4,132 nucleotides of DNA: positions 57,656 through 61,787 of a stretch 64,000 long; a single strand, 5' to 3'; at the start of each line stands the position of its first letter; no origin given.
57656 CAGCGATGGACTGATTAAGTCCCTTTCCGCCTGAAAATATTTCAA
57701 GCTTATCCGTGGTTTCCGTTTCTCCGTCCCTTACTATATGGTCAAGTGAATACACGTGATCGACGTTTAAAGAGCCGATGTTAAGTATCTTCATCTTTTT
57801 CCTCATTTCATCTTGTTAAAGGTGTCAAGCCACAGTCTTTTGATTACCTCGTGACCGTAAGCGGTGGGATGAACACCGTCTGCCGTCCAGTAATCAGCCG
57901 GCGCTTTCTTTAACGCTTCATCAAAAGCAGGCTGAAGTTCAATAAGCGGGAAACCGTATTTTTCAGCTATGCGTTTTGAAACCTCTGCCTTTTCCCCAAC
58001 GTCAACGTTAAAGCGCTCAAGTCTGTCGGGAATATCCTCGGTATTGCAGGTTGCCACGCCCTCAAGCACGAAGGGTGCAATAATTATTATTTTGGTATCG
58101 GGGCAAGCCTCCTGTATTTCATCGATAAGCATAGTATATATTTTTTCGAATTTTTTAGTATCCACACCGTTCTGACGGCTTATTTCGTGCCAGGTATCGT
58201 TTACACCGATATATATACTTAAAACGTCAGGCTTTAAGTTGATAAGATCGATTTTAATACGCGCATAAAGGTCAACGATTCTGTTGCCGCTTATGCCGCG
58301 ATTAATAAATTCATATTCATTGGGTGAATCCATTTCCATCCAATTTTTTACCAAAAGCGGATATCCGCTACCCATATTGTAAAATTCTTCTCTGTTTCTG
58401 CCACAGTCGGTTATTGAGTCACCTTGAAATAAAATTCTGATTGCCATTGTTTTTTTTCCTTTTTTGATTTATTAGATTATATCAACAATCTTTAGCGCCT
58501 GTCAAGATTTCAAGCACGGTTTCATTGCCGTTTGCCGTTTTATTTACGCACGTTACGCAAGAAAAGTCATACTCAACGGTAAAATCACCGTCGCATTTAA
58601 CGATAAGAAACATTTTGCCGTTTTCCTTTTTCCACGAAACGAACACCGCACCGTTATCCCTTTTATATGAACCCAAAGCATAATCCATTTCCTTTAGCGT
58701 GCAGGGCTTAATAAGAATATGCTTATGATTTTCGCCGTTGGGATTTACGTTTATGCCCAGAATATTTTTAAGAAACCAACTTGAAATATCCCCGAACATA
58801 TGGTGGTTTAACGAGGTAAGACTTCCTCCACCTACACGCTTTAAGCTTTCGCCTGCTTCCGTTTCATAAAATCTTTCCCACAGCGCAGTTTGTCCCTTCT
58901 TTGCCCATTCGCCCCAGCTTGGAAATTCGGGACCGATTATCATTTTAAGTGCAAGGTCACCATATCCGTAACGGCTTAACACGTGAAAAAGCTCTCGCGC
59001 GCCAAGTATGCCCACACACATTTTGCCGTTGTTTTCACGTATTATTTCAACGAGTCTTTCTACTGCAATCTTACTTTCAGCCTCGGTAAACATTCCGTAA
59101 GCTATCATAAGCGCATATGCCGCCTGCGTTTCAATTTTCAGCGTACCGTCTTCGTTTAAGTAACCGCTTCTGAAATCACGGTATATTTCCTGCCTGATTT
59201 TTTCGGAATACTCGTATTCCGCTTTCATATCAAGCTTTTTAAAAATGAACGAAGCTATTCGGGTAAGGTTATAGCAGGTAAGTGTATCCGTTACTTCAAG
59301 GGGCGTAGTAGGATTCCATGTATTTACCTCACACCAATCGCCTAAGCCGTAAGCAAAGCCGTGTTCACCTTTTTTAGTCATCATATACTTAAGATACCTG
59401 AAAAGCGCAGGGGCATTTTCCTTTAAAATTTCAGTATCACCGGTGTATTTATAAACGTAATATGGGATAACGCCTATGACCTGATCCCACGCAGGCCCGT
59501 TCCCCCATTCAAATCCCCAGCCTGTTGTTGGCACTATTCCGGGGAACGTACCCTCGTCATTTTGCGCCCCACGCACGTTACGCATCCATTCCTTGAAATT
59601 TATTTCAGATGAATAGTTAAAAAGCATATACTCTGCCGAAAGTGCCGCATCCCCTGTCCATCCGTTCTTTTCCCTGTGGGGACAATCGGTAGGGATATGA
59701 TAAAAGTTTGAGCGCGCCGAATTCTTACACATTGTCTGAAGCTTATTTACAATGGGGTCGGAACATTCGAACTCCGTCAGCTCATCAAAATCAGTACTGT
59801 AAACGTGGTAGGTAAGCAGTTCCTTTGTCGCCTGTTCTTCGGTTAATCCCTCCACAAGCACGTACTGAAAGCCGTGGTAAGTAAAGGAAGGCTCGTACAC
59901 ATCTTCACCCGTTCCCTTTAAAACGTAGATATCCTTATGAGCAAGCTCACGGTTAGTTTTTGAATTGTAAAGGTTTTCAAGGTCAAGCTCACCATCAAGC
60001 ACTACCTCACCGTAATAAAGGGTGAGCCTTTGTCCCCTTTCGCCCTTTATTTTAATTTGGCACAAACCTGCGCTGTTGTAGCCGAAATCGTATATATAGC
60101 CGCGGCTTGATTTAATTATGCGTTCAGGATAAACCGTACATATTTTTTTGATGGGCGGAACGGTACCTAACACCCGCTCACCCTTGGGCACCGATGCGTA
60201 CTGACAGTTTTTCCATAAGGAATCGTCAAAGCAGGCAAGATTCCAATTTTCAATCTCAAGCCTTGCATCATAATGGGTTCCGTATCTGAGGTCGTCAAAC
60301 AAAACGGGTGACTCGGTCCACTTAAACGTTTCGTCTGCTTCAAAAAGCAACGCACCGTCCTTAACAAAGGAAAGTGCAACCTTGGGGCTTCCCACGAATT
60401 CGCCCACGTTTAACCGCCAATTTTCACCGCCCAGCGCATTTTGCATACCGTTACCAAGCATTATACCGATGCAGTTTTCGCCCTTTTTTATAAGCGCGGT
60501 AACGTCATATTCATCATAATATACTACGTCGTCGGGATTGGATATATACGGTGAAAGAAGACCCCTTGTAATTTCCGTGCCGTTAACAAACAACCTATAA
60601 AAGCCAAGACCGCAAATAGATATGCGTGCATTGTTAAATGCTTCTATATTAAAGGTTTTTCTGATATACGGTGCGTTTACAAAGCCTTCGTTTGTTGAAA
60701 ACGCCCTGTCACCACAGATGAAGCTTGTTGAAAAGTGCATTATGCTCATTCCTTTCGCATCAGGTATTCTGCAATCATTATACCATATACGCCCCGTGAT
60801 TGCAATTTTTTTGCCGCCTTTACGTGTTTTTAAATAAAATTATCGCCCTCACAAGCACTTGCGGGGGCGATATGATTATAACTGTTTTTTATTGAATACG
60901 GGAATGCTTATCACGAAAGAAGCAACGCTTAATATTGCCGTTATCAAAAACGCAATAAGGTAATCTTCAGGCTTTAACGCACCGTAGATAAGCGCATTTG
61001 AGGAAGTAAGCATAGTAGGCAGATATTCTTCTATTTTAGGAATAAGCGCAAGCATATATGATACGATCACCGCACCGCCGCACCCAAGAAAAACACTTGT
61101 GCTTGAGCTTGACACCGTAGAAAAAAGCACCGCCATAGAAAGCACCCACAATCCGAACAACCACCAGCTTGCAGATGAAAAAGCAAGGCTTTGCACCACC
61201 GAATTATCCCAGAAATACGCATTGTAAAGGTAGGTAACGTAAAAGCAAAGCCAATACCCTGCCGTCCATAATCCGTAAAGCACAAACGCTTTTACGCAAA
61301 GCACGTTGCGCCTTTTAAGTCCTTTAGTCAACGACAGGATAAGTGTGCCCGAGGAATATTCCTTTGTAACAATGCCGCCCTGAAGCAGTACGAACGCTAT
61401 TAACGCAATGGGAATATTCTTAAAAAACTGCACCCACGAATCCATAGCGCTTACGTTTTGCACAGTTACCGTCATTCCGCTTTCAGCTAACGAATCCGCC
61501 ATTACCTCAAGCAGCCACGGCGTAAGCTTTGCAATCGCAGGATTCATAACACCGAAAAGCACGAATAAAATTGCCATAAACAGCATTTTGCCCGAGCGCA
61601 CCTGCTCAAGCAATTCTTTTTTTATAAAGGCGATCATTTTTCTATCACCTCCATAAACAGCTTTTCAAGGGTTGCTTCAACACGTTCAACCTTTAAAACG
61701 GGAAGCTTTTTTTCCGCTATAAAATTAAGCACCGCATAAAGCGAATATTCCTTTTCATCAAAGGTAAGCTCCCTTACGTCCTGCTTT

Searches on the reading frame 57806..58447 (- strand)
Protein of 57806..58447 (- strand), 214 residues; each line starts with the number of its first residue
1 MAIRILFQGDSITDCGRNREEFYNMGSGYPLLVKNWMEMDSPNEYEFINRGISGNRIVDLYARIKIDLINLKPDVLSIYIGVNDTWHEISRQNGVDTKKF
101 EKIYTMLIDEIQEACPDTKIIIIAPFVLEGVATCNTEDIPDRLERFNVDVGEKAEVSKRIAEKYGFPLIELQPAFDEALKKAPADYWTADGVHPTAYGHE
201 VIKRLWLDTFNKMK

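Call 20: search_protein_families(library=pfam, proteins=[window:57806-58447:-], max_evalue=0.01)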
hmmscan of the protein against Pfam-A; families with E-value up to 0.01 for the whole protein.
window:57806-58447:- (214 aa): 3 families
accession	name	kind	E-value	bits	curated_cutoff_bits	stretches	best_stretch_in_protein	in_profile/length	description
PF13472.12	Lipase_GDSL_2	-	1.2e-25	91.5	32.9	1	9-201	3-178/178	GDSL-like Lipase/Acylhydrolase family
PF00657.28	Lipase_GDSL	-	9.5e-14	52.5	23.6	1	5-202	1-204/208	GDSL-like Lipase/Acylhydrolase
PF04311.20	DUF459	-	8.2e-06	25.7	27.2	1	50-204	37-192/197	Protein of unknown function (DUF459)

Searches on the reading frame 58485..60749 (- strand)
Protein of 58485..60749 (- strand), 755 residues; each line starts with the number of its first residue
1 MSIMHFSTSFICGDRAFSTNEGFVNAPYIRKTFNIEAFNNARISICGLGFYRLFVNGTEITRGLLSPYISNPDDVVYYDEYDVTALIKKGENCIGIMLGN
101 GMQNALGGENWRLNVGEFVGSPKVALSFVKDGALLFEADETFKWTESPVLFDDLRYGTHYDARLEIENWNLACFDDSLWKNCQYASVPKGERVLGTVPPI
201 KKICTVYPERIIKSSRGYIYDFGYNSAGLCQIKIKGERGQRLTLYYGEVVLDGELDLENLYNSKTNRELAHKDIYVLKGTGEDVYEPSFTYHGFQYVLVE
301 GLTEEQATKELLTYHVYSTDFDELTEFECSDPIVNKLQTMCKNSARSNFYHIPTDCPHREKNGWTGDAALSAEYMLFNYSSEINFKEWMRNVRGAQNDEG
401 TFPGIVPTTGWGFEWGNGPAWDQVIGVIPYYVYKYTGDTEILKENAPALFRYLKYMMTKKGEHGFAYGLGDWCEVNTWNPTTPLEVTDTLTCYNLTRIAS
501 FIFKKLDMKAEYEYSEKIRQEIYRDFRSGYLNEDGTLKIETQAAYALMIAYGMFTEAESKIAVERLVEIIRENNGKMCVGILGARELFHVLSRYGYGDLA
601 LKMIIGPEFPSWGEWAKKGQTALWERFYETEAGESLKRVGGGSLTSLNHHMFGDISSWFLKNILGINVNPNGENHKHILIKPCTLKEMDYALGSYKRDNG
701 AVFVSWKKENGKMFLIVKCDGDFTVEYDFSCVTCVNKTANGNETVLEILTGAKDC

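Call 20: search_protein_families(library=pfam, proteins=[window:58485-60749:-], max_evalue=0.01)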
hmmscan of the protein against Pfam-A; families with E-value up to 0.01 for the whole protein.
window:58485-60749:- (755 aa): 4 families
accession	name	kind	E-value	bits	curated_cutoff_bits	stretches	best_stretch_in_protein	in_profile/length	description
PF17389.8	Bac_rhamnosid6H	-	2e-77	261.2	24.5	1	323-663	2-339/339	Bacterial alpha-L-rhamnosidase 6 hairpin glycosidase domain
PF08531.16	Bac_rhamnosid_N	-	4.2e-30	105.2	25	1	39-202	4-170/172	Alpha-L-rhamnosidase N-terminal domain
PF05592.18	Bac_rhamnosid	-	7e-22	77.7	22.2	1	217-316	7-101/102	Bacterial alpha-L-rhamnosidase concanavalin-like domain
PF17390.7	Bac_rhamnosid_C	-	0.0061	16.8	22.1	0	669-717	3-51/78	Bacterial alpha-L-rhamnosidase C-terminal domain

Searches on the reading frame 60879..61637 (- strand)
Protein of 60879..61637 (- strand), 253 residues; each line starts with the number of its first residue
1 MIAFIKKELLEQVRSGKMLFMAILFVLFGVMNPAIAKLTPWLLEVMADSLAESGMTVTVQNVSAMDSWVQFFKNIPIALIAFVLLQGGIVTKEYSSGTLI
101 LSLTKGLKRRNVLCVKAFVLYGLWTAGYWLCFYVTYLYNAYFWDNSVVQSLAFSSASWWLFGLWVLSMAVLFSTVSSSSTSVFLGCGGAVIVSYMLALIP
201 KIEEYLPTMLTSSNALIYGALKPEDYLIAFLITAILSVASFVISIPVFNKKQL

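Call 20: search_protein_families(library=pfam, proteins=[window:60879-61637:-], max_evalue=0.01)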
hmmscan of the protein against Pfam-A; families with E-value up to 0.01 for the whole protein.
window:60879-61637:- (253 aa): 1 family
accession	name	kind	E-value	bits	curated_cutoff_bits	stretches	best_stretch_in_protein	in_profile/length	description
PF12679.13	ABC2_membrane_2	-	2.1e-07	30.9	27.2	1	4-196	3-199/283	ABC-2 family transporter protein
